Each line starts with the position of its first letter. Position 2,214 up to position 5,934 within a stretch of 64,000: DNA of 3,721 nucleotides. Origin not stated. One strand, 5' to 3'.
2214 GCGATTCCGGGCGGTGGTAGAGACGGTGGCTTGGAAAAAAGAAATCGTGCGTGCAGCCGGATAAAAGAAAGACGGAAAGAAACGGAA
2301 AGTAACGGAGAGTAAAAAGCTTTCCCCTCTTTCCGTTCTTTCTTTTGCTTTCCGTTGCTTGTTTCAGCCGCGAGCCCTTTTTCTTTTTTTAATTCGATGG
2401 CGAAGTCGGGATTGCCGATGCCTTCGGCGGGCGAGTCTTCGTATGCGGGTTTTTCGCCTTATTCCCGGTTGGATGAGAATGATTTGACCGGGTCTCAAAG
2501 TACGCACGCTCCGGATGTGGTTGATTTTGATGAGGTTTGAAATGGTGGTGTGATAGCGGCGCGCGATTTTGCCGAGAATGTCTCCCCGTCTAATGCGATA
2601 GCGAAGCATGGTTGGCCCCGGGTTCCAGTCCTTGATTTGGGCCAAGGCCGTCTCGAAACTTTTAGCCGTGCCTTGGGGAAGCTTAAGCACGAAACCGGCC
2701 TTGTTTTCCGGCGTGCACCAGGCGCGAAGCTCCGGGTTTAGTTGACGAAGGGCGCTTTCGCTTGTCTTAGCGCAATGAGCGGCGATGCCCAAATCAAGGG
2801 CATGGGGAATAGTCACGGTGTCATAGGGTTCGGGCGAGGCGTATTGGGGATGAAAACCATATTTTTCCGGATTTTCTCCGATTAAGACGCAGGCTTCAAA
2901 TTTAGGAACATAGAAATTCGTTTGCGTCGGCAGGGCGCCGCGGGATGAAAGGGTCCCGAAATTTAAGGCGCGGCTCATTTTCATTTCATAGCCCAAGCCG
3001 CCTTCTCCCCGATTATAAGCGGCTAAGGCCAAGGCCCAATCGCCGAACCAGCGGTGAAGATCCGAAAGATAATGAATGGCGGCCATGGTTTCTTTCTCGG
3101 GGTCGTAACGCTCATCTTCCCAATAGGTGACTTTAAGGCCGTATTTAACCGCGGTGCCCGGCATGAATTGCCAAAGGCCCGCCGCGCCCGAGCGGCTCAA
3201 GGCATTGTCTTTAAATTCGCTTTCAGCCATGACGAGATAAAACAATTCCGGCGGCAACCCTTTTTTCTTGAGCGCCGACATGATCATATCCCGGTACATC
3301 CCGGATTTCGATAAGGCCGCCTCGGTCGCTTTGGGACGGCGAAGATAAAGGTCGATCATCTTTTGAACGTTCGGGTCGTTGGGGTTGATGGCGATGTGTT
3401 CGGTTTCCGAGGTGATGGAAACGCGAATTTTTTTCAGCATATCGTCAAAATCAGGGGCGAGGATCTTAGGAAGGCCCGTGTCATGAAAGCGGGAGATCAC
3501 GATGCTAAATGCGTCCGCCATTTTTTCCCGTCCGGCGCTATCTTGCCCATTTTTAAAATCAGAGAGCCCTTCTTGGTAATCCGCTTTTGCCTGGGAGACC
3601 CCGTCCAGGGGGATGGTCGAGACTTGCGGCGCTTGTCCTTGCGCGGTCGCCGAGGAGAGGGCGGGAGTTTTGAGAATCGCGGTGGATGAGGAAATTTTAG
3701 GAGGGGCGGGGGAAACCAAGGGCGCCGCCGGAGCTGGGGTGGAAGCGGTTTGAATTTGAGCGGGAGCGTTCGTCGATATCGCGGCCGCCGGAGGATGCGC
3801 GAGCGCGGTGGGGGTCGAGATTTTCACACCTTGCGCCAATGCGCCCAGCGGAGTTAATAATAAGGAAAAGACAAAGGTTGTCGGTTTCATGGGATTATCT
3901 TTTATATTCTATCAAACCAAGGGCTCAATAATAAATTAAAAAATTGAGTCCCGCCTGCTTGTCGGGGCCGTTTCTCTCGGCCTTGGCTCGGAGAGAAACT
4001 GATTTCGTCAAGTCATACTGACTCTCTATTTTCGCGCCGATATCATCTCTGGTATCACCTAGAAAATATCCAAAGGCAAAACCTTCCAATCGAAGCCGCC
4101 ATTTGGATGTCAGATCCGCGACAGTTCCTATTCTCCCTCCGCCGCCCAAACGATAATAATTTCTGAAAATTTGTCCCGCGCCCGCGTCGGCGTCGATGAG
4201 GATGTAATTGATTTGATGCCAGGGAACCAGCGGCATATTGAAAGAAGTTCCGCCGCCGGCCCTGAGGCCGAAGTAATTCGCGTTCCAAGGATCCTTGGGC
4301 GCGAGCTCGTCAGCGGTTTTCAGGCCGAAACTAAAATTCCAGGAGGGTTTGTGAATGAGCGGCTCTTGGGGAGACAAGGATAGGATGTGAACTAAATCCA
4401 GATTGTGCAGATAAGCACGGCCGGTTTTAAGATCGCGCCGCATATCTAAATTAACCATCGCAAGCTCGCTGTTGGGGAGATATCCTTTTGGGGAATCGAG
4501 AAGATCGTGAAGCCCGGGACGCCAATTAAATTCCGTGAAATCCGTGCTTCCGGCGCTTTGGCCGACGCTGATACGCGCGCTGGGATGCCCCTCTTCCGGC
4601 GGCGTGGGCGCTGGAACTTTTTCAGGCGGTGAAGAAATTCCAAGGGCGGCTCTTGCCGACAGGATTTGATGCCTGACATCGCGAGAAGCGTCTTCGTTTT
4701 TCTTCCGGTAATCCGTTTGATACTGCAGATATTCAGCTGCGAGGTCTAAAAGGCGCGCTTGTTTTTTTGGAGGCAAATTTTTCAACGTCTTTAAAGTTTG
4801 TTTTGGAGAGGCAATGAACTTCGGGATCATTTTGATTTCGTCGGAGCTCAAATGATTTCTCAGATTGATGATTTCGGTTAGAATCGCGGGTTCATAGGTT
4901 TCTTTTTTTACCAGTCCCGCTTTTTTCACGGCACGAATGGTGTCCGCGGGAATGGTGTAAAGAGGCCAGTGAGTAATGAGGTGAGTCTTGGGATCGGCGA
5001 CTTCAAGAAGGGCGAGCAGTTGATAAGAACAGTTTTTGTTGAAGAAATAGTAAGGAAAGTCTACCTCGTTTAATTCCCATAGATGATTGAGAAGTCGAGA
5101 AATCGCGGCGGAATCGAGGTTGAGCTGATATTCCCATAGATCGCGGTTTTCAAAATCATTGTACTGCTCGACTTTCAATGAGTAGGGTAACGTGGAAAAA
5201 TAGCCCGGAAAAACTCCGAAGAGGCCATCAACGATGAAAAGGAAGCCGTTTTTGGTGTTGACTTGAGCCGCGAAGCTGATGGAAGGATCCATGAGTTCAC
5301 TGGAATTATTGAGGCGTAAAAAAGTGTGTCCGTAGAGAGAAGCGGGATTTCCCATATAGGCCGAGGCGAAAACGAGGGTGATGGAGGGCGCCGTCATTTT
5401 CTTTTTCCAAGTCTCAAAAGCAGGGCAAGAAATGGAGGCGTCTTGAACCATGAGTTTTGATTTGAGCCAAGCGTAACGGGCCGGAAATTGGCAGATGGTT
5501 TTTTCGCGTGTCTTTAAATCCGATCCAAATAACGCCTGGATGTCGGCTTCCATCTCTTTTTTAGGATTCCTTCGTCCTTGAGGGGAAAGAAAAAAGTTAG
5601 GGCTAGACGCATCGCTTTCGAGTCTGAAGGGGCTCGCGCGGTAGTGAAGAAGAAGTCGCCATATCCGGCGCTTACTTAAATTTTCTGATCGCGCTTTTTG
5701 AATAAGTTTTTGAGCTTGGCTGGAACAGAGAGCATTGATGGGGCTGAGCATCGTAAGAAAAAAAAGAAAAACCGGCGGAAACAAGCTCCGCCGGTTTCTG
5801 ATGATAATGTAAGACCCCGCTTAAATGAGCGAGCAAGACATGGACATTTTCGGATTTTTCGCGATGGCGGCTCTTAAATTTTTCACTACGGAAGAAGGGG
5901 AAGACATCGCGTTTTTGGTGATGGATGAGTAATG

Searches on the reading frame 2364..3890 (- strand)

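Call 89: search_protein_families(library=pfam, proteins=[window:2364-3890:-], max_evalue=0.00001)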
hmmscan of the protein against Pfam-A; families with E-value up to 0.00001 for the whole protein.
window:2364-3890:- (508 aa): 2 families
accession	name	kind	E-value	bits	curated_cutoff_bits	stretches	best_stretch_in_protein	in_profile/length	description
PF01464.25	SLT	-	6.8e-27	93.8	21.3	1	204-303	4-105/117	Transglycosylase SLT domain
PF01476.26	LysM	-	5.7e-14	52.2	20.9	1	431-473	1-42/43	LysM domain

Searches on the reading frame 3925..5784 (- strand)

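Call 89: search_protein_families(library=pfam, proteins=[window:3925-5784:-], max_evalue=0.00001)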
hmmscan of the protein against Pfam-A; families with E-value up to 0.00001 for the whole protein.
window:3925-5784:- (619 aa): 3 families
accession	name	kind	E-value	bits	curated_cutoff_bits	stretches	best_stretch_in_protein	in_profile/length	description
PF13387.12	Lnb_N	-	2.5e-52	177.4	22.2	1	122-288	1-174/175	Lnb N-terminal periplasmic domain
PF25222.1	DUF7840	-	1.9e-44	152.4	27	1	393-609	1-211/224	Domain of unknown function (DUF7840)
PF25225.1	DUF7843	-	1.7e-23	83.3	25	1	35-109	2-78/79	Domain of unknown function (DUF7843)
